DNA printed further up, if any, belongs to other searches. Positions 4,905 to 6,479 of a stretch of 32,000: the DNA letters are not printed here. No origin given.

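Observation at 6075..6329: Family-1 proteins carry a long bipartite leader: ESPR-like motif, then a signal-peptide-like h-region and an AxA site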

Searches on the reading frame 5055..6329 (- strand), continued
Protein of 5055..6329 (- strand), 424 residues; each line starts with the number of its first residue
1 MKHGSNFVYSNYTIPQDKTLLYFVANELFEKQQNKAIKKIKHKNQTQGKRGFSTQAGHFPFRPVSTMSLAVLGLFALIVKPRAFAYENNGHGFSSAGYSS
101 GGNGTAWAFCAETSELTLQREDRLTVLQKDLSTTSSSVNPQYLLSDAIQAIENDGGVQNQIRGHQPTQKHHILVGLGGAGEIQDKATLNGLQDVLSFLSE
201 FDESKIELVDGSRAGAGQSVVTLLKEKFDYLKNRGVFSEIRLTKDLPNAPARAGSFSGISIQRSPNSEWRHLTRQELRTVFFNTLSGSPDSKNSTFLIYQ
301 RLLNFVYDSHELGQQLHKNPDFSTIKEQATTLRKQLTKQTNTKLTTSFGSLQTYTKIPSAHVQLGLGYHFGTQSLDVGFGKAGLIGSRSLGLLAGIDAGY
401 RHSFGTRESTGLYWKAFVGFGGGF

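Call 77: find_homologous_proteins(query=A4, max_evalue=0.01)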
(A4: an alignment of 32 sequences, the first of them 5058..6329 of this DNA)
Query A4 (32 sequences) (424 aa, profile of the alignment): 1 proteins with E <= 0.01 among 8000 candidates.
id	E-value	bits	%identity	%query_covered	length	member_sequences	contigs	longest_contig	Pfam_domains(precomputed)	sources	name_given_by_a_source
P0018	6.6e-63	232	36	12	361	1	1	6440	-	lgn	-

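Call 83: find_encoding_contigs(protein=P0008, flank=6000, max_places=2)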
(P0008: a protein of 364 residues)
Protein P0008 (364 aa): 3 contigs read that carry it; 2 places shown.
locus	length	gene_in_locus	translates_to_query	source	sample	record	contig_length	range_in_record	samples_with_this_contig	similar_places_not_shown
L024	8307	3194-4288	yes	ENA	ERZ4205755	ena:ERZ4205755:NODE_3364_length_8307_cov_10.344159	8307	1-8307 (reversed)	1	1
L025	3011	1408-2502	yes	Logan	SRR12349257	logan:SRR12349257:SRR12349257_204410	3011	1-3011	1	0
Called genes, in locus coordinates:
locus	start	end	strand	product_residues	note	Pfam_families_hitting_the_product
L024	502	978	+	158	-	PF00961:LAGLIDADG_1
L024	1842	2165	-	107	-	-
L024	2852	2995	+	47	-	-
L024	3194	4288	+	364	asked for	-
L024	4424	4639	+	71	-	-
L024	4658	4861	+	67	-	-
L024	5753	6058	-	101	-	-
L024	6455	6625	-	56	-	-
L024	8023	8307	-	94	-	?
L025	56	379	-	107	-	-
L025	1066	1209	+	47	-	-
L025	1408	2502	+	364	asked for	-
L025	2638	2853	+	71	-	-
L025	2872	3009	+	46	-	?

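Call 84: find_encoding_contigs(protein=P0013, flank=6000, max_places=2)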
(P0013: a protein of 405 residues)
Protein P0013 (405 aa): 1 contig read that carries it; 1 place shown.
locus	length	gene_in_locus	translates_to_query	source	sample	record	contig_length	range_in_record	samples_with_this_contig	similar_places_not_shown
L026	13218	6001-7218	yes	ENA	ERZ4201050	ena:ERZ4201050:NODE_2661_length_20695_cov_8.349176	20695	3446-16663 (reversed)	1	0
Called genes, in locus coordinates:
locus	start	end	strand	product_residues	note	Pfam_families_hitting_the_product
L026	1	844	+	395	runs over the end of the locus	-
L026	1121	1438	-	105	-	-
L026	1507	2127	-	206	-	-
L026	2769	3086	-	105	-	-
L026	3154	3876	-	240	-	-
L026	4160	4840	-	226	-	-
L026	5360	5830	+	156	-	-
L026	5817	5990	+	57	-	-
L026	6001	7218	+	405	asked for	-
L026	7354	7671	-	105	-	-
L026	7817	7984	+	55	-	-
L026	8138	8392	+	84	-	-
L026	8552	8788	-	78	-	-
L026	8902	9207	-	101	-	-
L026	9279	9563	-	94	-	-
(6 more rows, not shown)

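Call 85: find_encoding_contigs(protein=P0022, flank=6000, max_places=2)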
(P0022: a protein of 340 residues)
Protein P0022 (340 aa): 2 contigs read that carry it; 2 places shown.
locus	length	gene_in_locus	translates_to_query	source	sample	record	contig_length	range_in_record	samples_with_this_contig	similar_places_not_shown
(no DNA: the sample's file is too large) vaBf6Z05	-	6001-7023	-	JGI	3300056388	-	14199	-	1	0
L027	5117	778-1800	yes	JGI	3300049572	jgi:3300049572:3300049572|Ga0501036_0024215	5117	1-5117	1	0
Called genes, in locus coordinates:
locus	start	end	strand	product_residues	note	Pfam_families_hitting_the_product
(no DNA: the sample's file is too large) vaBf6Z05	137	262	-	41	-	PF01701:PSI_PsaJ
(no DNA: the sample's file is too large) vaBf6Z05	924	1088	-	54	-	-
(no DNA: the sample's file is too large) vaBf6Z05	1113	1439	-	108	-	PF01084:Ribosomal_S18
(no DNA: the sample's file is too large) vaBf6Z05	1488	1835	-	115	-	PF00453:Ribosomal_L20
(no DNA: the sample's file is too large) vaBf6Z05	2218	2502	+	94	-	-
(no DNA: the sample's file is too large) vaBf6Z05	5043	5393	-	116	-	-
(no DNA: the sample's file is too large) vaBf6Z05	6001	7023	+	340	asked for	-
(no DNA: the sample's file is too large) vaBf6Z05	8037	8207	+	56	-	-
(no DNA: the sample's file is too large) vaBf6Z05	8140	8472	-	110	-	?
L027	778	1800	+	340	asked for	-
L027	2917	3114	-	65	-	-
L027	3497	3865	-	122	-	-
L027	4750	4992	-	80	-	PF00737:PsbH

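Call 88: search_solved_structures(query=A4, max_evalue=10)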
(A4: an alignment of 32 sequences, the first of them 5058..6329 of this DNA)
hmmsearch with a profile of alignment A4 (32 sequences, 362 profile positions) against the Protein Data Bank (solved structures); distinct sequences matched with E-value up to 10: 13.
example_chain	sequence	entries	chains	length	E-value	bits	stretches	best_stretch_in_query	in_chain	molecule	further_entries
8th8_S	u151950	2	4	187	0.046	16.5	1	109-188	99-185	Coiled-coil domain-containing protein 153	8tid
2jua_A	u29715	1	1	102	0.066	16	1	202-262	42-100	de novo protein S836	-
6k7z_A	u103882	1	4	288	0.085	15.6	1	57-162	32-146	GH18 chiitnase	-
8qae_A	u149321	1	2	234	0.22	14.2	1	203-264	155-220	sc-apCC-6-SLLA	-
3wuh_A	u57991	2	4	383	0.25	14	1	105-163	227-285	tRNA N6-adenosine threonylcarbamoyltransferase, mitochondrial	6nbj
4k25_A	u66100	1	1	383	0.26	14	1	105-163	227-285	Probable tRNA threonylcarbamoyladenosine biosynthesis protein QRI7, mitochondrial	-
3vjf_A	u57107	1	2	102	0.28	13.9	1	202-261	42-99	WA20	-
1p68_A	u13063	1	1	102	0.55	12.9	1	202-262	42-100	De novo designed protein S-824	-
1quu_A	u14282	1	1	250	0.56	12.9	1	204-259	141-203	HUMAN SKELETAL MUSCLE ALPHA-ACTININ 2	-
4f61_I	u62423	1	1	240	1.7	11.3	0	189-241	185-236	Stathmin-like domain R4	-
6kos_A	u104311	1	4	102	1.9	11.1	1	202-261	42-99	SUWA (Super WA20)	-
7ank_B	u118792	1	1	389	3.7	10.2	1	204-259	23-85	Alpha-actinin-2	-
5tgw_A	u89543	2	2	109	4.4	10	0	202-263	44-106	PS1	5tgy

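Call 89: search_protein_families(library=phrogs, proteins=[window:5058-6329:-, P0001, P0003, P0012], max_evalue=1)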
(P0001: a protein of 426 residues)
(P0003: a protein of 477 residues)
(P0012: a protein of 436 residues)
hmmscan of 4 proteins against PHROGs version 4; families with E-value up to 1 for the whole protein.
window:5058-6329:- (424 aa): 0 families

P0001 (426 aa): 0 families

P0003 (477 aa): 0 families

P0012 (436 aa): 0 families
